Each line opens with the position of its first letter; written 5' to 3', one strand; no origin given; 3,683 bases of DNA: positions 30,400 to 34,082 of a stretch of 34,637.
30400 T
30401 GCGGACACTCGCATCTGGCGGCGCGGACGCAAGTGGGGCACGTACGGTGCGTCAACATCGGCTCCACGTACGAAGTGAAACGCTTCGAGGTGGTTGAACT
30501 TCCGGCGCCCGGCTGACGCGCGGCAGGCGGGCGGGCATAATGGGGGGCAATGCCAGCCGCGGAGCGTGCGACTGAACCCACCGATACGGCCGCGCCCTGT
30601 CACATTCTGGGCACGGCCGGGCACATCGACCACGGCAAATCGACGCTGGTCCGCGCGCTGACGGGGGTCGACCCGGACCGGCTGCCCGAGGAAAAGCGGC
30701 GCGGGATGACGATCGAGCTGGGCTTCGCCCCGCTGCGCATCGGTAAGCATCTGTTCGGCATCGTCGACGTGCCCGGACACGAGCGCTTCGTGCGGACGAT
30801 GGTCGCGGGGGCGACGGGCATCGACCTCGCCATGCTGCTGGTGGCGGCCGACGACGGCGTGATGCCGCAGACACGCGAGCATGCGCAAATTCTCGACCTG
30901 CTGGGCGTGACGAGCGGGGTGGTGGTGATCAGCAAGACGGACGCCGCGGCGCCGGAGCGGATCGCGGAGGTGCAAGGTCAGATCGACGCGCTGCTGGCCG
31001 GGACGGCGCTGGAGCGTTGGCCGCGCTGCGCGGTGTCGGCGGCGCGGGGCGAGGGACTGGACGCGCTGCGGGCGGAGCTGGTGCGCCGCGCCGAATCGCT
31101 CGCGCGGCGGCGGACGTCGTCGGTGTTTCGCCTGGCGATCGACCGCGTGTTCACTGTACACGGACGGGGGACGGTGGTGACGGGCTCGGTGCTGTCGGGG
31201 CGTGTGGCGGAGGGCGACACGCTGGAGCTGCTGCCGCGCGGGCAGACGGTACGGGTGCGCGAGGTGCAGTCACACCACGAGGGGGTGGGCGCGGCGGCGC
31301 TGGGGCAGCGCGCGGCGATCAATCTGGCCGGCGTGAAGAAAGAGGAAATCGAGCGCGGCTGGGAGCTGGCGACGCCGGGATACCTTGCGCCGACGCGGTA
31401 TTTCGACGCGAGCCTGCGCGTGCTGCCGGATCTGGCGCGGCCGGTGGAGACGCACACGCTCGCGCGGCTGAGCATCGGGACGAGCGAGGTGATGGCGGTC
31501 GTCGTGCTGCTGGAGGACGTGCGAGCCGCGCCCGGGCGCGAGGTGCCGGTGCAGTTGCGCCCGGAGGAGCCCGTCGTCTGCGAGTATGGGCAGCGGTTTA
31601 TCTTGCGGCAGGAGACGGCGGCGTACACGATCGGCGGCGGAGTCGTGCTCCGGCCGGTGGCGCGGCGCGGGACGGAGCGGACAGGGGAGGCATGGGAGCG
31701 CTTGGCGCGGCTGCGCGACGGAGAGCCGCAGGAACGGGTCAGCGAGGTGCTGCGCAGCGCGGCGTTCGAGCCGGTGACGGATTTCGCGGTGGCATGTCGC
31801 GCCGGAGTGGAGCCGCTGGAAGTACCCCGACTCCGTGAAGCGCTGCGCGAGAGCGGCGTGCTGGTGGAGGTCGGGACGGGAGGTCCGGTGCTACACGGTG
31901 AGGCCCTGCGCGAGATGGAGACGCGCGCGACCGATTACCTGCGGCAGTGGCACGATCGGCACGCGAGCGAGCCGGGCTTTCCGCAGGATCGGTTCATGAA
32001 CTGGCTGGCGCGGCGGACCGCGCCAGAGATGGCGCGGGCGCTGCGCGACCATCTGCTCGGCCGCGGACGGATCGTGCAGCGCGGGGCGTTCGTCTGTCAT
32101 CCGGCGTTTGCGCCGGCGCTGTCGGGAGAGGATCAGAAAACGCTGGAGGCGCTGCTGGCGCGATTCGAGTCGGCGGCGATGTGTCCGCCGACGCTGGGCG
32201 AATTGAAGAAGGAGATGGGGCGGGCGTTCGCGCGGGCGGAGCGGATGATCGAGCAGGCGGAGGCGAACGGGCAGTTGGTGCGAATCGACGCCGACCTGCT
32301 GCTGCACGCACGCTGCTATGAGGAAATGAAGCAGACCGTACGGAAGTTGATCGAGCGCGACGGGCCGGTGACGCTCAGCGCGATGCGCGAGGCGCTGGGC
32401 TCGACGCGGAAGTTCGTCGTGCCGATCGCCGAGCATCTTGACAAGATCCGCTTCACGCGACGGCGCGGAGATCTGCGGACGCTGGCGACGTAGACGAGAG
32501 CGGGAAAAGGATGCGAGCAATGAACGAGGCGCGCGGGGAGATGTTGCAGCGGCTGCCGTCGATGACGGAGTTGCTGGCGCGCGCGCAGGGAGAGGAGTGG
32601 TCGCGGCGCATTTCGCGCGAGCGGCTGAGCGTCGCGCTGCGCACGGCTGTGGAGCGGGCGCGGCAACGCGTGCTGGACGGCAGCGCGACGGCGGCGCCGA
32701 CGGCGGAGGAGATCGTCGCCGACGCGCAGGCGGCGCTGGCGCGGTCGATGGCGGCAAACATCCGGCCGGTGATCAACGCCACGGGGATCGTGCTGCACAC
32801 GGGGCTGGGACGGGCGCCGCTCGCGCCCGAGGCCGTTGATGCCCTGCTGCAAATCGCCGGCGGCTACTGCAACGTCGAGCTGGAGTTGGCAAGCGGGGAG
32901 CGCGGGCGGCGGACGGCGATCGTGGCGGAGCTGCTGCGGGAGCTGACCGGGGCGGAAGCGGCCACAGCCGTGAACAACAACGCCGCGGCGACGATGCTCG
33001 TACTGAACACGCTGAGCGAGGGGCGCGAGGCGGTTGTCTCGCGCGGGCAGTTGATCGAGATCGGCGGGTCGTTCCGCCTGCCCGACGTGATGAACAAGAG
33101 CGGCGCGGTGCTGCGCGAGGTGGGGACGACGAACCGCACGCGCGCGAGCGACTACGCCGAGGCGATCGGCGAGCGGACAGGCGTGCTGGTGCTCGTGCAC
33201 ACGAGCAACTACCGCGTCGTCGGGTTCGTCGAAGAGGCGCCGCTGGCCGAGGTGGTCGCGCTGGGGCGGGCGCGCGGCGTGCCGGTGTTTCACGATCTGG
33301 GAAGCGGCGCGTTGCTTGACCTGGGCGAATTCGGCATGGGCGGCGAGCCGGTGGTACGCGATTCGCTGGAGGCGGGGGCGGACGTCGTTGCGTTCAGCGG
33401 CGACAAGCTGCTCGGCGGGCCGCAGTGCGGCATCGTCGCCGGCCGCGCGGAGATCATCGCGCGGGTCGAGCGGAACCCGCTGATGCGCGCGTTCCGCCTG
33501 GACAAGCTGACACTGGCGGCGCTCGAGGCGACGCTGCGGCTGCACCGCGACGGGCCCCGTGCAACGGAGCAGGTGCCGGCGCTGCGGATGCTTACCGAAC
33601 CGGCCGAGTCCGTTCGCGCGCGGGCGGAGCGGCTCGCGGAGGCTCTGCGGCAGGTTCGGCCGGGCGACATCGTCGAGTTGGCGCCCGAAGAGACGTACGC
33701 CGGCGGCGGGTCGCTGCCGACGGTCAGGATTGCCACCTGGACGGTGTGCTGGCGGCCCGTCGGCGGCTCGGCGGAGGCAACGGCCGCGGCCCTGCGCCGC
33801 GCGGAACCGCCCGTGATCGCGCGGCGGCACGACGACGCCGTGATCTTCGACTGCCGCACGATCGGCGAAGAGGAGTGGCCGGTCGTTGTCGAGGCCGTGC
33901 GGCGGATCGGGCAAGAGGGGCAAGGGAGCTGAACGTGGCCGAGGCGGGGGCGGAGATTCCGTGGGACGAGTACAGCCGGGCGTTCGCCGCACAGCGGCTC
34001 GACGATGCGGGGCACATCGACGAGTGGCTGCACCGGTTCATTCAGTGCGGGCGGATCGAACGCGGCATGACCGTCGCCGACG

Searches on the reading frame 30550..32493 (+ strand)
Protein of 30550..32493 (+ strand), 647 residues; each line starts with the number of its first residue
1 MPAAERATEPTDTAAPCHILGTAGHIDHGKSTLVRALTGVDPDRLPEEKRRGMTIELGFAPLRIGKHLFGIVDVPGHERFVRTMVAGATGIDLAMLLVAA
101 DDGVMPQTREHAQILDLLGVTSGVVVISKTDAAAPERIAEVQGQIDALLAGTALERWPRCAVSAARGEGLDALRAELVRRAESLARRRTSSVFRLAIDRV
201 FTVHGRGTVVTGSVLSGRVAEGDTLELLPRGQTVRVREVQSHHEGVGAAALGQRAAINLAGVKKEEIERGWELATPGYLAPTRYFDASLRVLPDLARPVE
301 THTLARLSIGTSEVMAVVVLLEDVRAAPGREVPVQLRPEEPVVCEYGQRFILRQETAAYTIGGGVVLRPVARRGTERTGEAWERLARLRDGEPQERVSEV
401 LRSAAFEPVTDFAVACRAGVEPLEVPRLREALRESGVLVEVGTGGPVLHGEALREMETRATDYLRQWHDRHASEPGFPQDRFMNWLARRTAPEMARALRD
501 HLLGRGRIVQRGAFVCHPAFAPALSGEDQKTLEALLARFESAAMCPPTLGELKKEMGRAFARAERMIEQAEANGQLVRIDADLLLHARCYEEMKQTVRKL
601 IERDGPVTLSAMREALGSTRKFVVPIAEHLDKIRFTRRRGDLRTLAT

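Call 68: search_protein_families(library=pfam, max_evalue=0.00001, proteins=[window:30550-32493:+])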
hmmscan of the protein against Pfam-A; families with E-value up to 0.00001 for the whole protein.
window:30550-32493:+ (647 aa): 5 families
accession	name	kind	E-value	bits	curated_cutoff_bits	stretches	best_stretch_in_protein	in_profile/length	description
PF00009.33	GTP_EFTU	-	3.5e-32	112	26.5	1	19-180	5-185/188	Elongation factor Tu GTP binding domain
PF09107.17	SelB-wing_3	-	9.8e-16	57.5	23.2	1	600-645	2-47/47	Elongation factor SelB, winged helix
PF03144.31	GTP_EFTU_D2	-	5.2e-11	43.2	30.3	1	207-270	1-69/73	Elongation factor Tu domain 2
PF25461.1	Beta-barrel_SelB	-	5.9e-08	33.3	27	1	291-371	6-78/80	Selenocysteine-specific elongation factor, beta-barrel domain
PF01926.29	MMR_HSR1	-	8.9e-06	26.2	21.9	0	23-115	5-100/113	50S ribosome-binding GTPase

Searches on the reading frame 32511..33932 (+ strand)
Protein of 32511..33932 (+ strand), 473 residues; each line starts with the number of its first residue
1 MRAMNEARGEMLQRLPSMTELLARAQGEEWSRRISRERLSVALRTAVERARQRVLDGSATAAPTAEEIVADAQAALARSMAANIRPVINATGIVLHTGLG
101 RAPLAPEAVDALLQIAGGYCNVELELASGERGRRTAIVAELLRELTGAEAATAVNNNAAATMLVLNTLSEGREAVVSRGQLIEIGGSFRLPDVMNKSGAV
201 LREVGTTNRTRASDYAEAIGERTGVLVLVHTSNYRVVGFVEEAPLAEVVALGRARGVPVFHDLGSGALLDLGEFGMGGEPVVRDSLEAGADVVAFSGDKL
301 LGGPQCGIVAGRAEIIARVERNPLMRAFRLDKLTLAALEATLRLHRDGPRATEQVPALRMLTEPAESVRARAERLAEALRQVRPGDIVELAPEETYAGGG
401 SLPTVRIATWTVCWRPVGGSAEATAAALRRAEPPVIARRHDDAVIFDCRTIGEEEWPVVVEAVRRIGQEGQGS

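Call 68: search_protein_families(library=pfam, max_evalue=0.00001, proteins=[window:32511-33932:+])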
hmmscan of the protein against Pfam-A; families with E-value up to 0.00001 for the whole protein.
window:32511-33932:+ (473 aa): 1 family
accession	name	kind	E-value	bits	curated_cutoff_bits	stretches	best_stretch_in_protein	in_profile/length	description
PF03841.19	SelA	-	3.5e-138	461.1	22.8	1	87-451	1-366/367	L-seryl-tRNA selenium transferase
